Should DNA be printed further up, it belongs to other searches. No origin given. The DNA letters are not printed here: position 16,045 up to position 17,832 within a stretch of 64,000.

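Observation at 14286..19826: TPP-riboswitch-controlled operon thiD - luxE-like - luxC-like - SDR - thiE: candidate undescribed reductive thiamine-precursor salvage pathway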

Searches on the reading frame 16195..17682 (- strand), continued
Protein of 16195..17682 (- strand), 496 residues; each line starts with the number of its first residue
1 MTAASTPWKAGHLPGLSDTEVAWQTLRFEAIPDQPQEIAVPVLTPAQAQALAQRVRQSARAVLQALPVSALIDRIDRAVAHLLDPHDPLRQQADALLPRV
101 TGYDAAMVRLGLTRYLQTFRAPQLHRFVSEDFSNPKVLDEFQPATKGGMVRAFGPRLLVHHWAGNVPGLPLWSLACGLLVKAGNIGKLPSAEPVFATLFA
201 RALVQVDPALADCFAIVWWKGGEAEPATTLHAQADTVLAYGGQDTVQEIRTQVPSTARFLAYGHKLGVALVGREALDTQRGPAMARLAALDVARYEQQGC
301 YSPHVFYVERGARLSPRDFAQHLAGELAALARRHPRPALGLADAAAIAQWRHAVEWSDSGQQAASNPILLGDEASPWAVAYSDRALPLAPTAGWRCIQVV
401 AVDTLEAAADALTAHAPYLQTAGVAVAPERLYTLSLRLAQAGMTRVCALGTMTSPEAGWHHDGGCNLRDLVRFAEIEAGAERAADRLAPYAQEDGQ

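Call 31: search_protein_families(library=ncbifam, proteins=[window:16195-17682:-, L001:4353-5135:+, L001:5132-5905:+, L001:5928-6917:+])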
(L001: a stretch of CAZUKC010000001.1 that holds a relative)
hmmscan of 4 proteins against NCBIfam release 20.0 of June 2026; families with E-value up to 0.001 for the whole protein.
window:16195-17682:- (496 aa): 1 family
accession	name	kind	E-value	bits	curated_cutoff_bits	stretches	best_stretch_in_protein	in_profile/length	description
NF052251.1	LCFA_red_LuxC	equivalog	1.3e-20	73.4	750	1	123-477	111-448/478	long-chain-fatty-acyl-CoA reductase LuxC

L001:4353-5135:+ (260 aa): 189 families (the best 25 are shown)
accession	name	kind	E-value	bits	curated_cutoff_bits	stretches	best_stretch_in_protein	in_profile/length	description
NF008420.0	PRK11247.1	equivalog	4.3e-58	196.5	395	1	10-229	15-227/257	aliphatic sulfonates ABC transporter ATP-binding protein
NF008421.0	PRK11248.1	equivalog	1.7e-55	188.3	357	1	8-225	2-220/255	taurine ABC transporter ATP-binding subunit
TIGR03265.1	PhnT2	equivalog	1.9e-55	188.5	457.7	1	20-215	16-214/353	putative 2-aminoethylphosphonate ABC transporter ATP-binding protein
TIGR01184.1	ntrCD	subfamily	2.4e-53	181.1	291.8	1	24-237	1-220/230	nitrate ABC transporter ATP-binding protein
TIGR00968.1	3a0106s01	subfamily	3.8e-52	177.2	342.75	1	20-215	12-210/237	sulfate ABC transporter ATP-binding protein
NF040729.1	ABC_ATP_SaoA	equivalog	7.8e-51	172.9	360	1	23-250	20-246/248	ABC transporter ATP-binding protein SaoA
TIGR01186.1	proV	subfamily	1e-49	169.6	326.6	1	19-215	4-209/363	betaine/proline/choline family ABC transporter ATP-binding protein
TIGR01187.1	potA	subfamily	4.1e-49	167.4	355.6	1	39-215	1-180/325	polyamine ABC transporter ATP-binding protein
NF006987.0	PRK09452.1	equivalog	2.7e-48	164.6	482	1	5-214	15-226/378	spermidine/putrescine ABC transporter ATP-binding protein PotA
NF008105.0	PRK10851.1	equivalog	1.2e-45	155.7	502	1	21-214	15-215/362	sulfate/thiosulfate ABC transporter ATP-binding protein CysA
TIGR01188.1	drrA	subfamily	1.3e-45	156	312.45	1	22-217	7-205/302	daunorubicin resistance ABC transporter, ATP-binding protein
NF008513.0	PRK11432.1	equivalog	8.3e-45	153.2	496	1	7-216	6-217/351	ferric ABC transporter ATP-binding protein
NF043075.1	MMSYN1_0197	equivalog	3.6e-44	151.1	550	1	22-214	16-211/341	spermidine/putrescine ABC transporter ATP-binding protein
NF040840.2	tungstate_WtpC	equivalog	6.2e-44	150.7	440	1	24-215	16-210/347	tungstate ABC transporter ATP-binding protein WtpC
TIGR02982.1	heterocyst_DevA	subfamily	1.6e-43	148.8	295.8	1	23-214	20-219/220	ABC exporter ATP-binding subunit, DevA family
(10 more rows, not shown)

L001:5132-5905:+ (257 aa): 15 families
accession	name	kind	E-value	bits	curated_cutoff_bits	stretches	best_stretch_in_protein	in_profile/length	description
NF040733.1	ABC_perm_U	equivalog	8.9e-36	123.6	295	1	5-246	7-247/251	ABC transporter permease subunit SaoP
NF007545.0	PRK10160.1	equivalog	3.6e-31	108.6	342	1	8-232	26-255/275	taurine ABC transporter permease TauC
NF008470.0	PRK11365.1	equivalog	5.3e-28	98.2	347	1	5-247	10-252/263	aliphatic sulfonate ABC transporter permease SsuC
TIGR03416.1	ABC_choXWV_perm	equivalog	1.1e-15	57.8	363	1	49-228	81-258/267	choline ABC transporter permease subunit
TIGR01183.1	ntrB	equivalog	3.3e-13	49.8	209.05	1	47-239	10-201/202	nitrate ABC transporter permease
NF008196.0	PRK10952.1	equivalog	3.7e-12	45.7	439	1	61-236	149-324/356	glycine betaine/L-proline ABC transporter permease ProW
NF011624.0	PRK15050.1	equivalog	5.4e-07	29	247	1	117-223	159-266/297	2-aminoethylphosphonate ABC transporter permease subunit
TIGR02141.1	modB_ABC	equivalog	1.3e-06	28.2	182.6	1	111-233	72-201/208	molybdate ABC transporter permease subunit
NF006939.0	PRK09421.1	equivalog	4.8e-06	26.1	262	1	107-203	81-182/230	molybdate ABC transporter permease subunit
TIGR03226.1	PhnU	equivalog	7.7e-06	25.6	283.45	1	113-216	173-277/311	2-aminoethylphosphonate ABC transporter permease subunit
NF043074.1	MMSYN1_0196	equivalog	9.2e-06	25.2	350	1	81-200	99-219/277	spermidine/putrescine ABC transporter permease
NF007044.0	PRK09497.1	equivalog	1.3e-05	24.9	348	1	121-201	150-232/285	spermidine/putrescine ABC transporter permease PotB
NF043073.1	MMSYN1_0195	equivalog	5.7e-05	21.5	1250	1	82-221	90-228/1021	spermidine/putrescine ABC transporter permease/substrate-binding protein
TIGR00969.1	3a0106s02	subfamily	0.00016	21.2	240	1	117-234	141-263/272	sulfate ABC transporter permease subunit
NF007047.0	PRK09500.1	equivalog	0.00021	21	326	1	96-199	104-208/257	spermidine/putrescine ABC transporter permease PotC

L001:5928-6917:+ (329 aa): 6 families
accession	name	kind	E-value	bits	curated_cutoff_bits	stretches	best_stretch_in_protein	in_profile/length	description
TIGR01728.1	SsuA_fam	subfamily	1.2e-28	100.1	163.5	1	43-326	11-289/290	aliphatic sulfonate ABC transporter substrate-binding protein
TIGR02122.1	TRAP_TAXI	subfamily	4.5e-17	61.9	84.35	1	60-186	61-197/320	TAXI family TRAP transporter solute-binding subunit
TIGR01729.1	taurine_ABC_bnd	equivalog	6.2e-12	45.5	304.25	1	68-250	35-218/300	taurine ABC transporter substrate-binding protein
NF008553.0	PRK11480.1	equivalog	1.8e-07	30.6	490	1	122-251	112-241/320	taurine ABC transporter substrate-binding protein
NF040735.1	SBP_SaoX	equivalog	0.00038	19.6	300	1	47-255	19-228/330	ABC transporter substrate-binding subunit SaoX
TIGR01098.1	3A0109s03R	subfamily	0.0007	19.2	112.05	1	77-187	80-201/253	phosphate/phosphite/phosphonate ABC transporter substrate-binding protein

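Call 33: search_solved_structures(query=window:16195-17682:-, max_evalue=0.01, show_alignments=2)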
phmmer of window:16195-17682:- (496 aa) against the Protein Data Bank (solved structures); distinct sequences matched with E-value up to 0.01: 1.
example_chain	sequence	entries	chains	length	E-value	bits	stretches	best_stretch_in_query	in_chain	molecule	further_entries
7xc6_A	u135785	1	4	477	4.5e-12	49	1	98-308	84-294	Long-chain acyl-protein thioester reductase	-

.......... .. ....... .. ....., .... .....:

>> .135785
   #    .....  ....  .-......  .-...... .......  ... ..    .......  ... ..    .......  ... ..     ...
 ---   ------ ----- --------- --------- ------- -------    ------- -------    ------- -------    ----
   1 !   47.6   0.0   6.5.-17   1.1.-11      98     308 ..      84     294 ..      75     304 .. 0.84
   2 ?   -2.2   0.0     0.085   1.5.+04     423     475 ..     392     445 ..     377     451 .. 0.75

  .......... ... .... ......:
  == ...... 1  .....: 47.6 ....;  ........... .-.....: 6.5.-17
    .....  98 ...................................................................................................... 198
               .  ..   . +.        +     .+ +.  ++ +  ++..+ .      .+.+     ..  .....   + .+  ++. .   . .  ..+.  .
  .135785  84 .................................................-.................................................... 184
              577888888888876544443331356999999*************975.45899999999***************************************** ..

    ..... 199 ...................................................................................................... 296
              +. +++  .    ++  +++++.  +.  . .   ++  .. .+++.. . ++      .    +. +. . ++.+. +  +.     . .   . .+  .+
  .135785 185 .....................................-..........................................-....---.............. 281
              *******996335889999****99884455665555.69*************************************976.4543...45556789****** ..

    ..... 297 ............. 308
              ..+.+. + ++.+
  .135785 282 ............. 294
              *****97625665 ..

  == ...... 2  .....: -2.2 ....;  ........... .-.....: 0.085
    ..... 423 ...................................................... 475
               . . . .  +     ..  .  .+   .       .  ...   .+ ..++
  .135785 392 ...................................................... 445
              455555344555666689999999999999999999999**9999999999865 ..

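Call 34: search_solved_structures(query=L001:5928-6917:+, max_evalue=0.01, show_alignments=1)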
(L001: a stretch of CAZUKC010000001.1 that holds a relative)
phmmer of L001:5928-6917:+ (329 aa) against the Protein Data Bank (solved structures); distinct sequences matched with E-value up to 0.01: 15.
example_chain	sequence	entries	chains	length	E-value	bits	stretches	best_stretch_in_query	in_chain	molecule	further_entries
3qsl_A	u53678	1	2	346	6.2e-15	58.7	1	8-190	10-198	Putative exported protein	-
4h6d_F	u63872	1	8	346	3.8e-10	43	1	39-253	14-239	Pyrimidine precursor biosynthesis enzyme THI5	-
4nmy_A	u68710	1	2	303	9.8e-10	41.7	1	34-263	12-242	ABC-type transport system, extracellular solute-binding protein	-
4h65_A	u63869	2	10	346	1e-09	41.6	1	39-252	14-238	Pyrimidine precursor biosynthesis enzyme THI5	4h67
1us4_A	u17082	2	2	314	5.4e-07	32.7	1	100-164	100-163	PUTATIVE GLUR0 LIGAND BINDING CORE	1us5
8u79_A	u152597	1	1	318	5.5e-07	32.6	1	100-164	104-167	Immunogenic protein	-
6ssy_A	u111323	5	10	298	1.7e-06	31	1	69-250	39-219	Taurine-binding periplasmic protein | Taurine ABC transporter substrate-binding protein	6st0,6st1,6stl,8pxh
4esw_A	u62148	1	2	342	1.7e-06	31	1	45-252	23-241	Pyrimidine biosynthesis enzyme THI13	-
4esx_A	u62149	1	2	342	2.7e-06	30.4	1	45-252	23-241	Pyrimidine biosynthesis enzyme THI13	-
2x7p_A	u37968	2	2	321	3.1e-06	30.2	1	43-173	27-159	POSSIBLE THIAMINE BIOSYNTHESIS ENZYME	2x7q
9oz4_A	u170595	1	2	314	2.9e-05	27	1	93-164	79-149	TRAP transporter solute receptor, TAXI family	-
9ibo_A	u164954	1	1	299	6.3e-05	25.9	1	91-159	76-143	TAXI family TRAP transporter solute-binding subunit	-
8s4j_A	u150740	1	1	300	6.3e-05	25.9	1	91-159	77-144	TAXI family TRAP transporter solute-binding subunit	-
3ix1_A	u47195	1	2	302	0.00032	23.5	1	44-258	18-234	N-formyl-4-amino-5-aminomethyl-2-methylpyrimidine binding protein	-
4ddd_A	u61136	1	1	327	0.0038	20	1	100-166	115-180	Immunogenic protein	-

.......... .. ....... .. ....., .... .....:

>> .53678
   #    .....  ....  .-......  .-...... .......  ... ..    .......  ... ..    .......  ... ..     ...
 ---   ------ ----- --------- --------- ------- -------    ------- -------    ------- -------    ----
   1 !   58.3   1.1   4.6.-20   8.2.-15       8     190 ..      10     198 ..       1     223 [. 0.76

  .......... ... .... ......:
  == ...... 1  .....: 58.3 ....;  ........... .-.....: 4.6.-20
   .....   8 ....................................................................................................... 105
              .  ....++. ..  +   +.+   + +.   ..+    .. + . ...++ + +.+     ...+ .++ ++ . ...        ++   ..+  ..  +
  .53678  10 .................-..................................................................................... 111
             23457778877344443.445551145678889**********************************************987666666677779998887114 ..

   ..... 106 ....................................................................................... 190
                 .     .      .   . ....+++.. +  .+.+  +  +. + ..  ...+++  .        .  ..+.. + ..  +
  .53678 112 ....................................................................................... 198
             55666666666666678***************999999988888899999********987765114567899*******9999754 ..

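Call 37: find_encoding_contigs(protein=P0001, flank=10000, max_places=3)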
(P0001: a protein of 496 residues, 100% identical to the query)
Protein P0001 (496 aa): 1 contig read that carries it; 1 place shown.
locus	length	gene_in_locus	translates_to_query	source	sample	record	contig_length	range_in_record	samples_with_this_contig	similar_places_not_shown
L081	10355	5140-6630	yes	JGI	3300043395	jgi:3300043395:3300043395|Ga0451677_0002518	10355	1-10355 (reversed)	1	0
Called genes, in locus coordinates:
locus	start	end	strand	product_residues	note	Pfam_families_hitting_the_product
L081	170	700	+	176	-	PF00565:SNase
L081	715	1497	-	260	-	PF05690:ThiG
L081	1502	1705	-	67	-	PF02597:ThiS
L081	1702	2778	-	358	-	PF01266:DAO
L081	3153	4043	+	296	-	PF08543:Phos_pyr_kin, PF00294:PfkB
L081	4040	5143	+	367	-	PF04443:LuxE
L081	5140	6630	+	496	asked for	PF05893:LuxC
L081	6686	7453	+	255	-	PF00106:adh_short, PF08659:KR (weak), PF23441:SDR (weak), PF13561:adh_short_C2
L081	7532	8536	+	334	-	PF02581:TMP-TENI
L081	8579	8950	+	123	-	PF00903:Glyoxalase, PF13669:Glyoxalase_4, PF18029:Glyoxalase_6 (weak), PF21701:GLOD4_C (weak)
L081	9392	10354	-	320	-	?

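Call 67: search_protein_families(library=pfam, proteins=[L035:14826-17324:+, L068:14766-15521:+, L068:15660-16427:+, L074:14814-15944:+, L074:15975-17297:+, L074:17333-18520:+, L068:7723-8652:+, L022:7903-8568:-])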
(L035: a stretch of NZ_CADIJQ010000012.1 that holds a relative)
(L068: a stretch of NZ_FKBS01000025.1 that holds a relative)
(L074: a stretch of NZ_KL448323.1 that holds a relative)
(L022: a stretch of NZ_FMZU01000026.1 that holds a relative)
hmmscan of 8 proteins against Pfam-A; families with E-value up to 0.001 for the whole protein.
L035:14826-17324:+ (832 aa): 2 families
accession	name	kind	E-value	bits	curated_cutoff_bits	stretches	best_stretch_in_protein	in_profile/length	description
PF00924.24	MS_channel_2nd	-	3.9e-23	81.8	20.2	1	635-700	2-67/68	Mechanosensitive ion channel, beta-domain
PF21082.3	MS_channel_3rd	-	1.1e-17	64.7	21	1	708-791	1-88/88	Mechanosensitive ion channel MscS, C-terminal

L068:14766-15521:+ (251 aa): 1 family
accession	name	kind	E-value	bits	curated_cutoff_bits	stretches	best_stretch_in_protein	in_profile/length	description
PF01048.26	PNP_UDP_1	-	7.6e-49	166.6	25.1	1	15-246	2-232/233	Phosphorylase superfamily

L068:15660-16427:+ (255 aa): 1 family
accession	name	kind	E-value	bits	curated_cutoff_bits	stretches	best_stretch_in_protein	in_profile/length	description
PF03167.25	UDG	-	7.9e-14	52.4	24.3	1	67-227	5-140/141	Uracil DNA glycosylase superfamily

L074:14814-15944:+ (376 aa): 3 families
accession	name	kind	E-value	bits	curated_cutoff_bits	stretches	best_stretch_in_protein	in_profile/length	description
PF00814.31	TsaD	-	1.5e-92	310.5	24.8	1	51-334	2-263/264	tRNA N6-adenosine threonylcarbamoyltransferase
PF22521.2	HypF_C_2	-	2e-07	31.5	27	1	257-330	163-236/241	Carbamoyltransferase, Kae1-like Domain, second subdomain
PF02543.21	Carbam_trans_N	-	0.00021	21.3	24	1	258-318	271-331/346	Carbamoyltransferase N-terminus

L074:15975-17297:+ (440 aa): 2 families
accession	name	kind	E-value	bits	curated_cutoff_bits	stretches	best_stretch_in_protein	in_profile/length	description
PF13458.12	Peripla_BP_6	-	2.8e-72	244.7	31.7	1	48-403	1-342/343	Periplasmic binding protein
PF13433.12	Peripla_BP_5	-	7.5e-12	45.5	27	1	194-403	132-340/363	Periplasmic binding protein domain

L074:17333-18520:+ (395 aa): 3 families
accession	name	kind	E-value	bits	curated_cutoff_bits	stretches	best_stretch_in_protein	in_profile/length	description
PF00155.27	Aminotran_1_2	-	2e-50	172.5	19.7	1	33-389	10-361/361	Aminotransferase class I and II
PF00266.25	Aminotran_5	-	2.1e-05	24.1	21.5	1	89-201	63-176/371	Aminotransferase class-V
PF01053.26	Cys_Met_Meta_PP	-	0.00059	18.9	27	1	89-201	69-174/381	Cys/Met metabolism PLP-dependent enzyme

L068:7723-8652:+ (309 aa): 3 families
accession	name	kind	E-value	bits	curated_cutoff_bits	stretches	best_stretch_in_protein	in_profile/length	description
PF12833.13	HTH_18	-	7.1e-21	74.7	33.6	1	219-296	2-79/80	Helix-turn-helix domain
PF00165.29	HTH_AraC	-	2.4e-15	56.7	26.6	1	207-245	3-41/42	Bacterial regulatory helix-turn-helix proteins, AraC family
PF13404.12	HTH_AsnC-type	-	0.00044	20.5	27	0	202-234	9-39/42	AsnC-type helix-turn-helix domain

L022:7903-8568:- (221 aa): 1 family
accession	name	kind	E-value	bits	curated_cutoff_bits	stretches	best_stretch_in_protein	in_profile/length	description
PF03401.19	TctC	-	4.6e-31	108.8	27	1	65-197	1-133/274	Tripartite tricarboxylate transporter family receptor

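Call 85: search_dna_similar(query=window:16195-17682:-, collection=plasmids, mode=protein, max_rows=12, max_evalue=1e-30)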
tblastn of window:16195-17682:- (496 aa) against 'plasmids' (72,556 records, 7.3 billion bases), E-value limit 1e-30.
Records with a match: 27; places in all: 27; records where one place covers at least 80% of the query: 27.
Best place of each record, by identity: <60% 27.
By first word of the organism name: Pantoea 13; Azospirillum 9; Pseudomonas 1; Priestia 1; Lactiplantibacillus 1; Levilactobacillus 1; Niallia 1.
By predicted mobility (MOB-suite, as given by PLSDB): non-mobilizable 23; mobilizable 3; conjugative 1.
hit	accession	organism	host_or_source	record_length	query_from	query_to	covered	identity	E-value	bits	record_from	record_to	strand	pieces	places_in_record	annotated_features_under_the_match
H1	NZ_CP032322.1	Azospirillum argentinense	soil sample,Agricultural field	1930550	9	490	97%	57.3%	3e-145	467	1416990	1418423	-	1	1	record has no annotation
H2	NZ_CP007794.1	Azospirillum argentinense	Triticum aestivum L.,Root,wheat ...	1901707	9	490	97%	57.3%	7e-145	466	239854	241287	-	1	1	record has no annotation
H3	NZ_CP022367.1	Azospirillum sp. TSH58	single cell,paddy soils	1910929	9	490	97%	57.1%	3e-143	461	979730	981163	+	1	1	record has no annotation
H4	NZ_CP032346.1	Azospirillum brasilense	soil sample,Agricultural field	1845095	9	490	97%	57.1%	6e-144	463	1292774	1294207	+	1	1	record has no annotation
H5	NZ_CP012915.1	Azospirillum brasilense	Digitaria eriantha,microbe,root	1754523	9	490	97%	57.1%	3e-143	461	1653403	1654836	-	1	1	none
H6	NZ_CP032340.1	Azospirillum brasilense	soil sample,Agricultural field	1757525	9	490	97%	57.1%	3e-143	461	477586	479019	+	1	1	none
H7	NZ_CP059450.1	Azospirillum brasilense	Prokaryotes,soil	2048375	9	490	97%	56.6%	1e-143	462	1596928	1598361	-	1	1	none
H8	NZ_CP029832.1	Azospirillum ramasamyi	single cell,Cow dung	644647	7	492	98%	55.7%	3e-131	426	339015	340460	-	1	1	acyl-CoA reductase | ABC transporter ATP-binding protein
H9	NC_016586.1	Azospirillum lipoferum 4B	-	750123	7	492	98%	55.5%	1e-131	428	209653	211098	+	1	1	acyl-CoA reductase | ABC transporter ATP-binding protein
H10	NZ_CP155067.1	Pantoea sp. BRR-3P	single cell,Elaeagnus umbellata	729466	10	491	97%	55.0%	2e-131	427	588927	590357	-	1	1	acyl-CoA reductase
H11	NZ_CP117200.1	Pantoea sp. SS70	Solanum tuberosum L.,cell culture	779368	10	496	98%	53.6%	5e-135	437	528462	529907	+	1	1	acyl-CoA reductase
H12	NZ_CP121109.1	Pantoea sp. X85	metagenomic assembly,rabbit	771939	10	496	98%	53.4%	4e-134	435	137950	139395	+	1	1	acyl-CoA reductase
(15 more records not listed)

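Call 86: get_annotated_region(hit=H9, flank=8000)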
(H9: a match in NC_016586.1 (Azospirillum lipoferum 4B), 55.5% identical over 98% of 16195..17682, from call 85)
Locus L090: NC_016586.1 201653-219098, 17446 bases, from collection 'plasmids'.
description: Azospirillum lipoferum 4B plasmid AZO_p2, complete sequence
organism: Azospirillum lipoferum 4B (NCBI taxid 862719)
taxonomy: Bacteria; Pseudomonadota; Alphaproteobacteria; Rhodospirillales; Azospirillaceae; Azospirillum; Azospirillum lipoferum; Azospirillum lipoferum 4B
host: -; source: -; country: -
typing (MOB-suite, as given by PLSDB): conjugative; replicon rep_cluster_67; relaxase MOBP; mating-pair formation MPF_T
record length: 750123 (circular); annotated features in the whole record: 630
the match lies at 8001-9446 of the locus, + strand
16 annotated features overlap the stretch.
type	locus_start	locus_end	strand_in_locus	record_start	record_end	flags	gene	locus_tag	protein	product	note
CDS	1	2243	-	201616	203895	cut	-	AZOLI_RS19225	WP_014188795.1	EAL domain-containing protein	-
CDS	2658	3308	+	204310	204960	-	-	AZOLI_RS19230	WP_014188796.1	DedA family protein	GO:0055085 - transmembrane transport [Evidence IEA]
CDS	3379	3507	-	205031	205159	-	-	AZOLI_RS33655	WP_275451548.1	hypothetical protein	-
CDS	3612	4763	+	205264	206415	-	-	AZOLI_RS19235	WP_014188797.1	ISAs1-like element ISAli14 family transposase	GO:0006313 - DNA transposition [Evidence IEA]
CDS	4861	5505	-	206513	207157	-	-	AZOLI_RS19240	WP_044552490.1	NADPH-dependent F420 reductase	-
CDS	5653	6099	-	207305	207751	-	-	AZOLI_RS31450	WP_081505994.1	Rrf2 family transcriptional regulator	-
CDS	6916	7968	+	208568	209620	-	-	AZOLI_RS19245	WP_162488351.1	long-chain fatty acid--CoA ligase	-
CDS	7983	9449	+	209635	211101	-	-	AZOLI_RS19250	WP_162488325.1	acyl-CoA reductase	GO:0008218 - bioluminescence [Evidence IEA]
CDS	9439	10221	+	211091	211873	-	-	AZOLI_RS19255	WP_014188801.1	ABC transporter ATP-binding protein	-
CDS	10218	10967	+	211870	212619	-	-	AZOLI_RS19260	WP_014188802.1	ABC transporter permease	-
CDS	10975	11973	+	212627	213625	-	-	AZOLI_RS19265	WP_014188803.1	ABC transporter substrate-binding protein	-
CDS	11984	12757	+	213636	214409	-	-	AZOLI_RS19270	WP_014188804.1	3-oxoacyl-ACP reductase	-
CDS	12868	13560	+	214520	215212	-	gph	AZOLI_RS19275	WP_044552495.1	phosphoglycolate phosphatase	GO:0043094 - cellular metabolic compound salvage [Evidence IEA]; GO:0008152 - metabolic process [Evidence IEA]; ...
CDS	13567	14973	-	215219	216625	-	-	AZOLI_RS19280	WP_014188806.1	L-serine ammonia-lyase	GO:0009063 - amino acid catabolic process [Evidence IEA]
CDS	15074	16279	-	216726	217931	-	-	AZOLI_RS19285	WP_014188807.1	serine/threonine transporter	GO:0006865 - amino acid transport [Evidence IEA]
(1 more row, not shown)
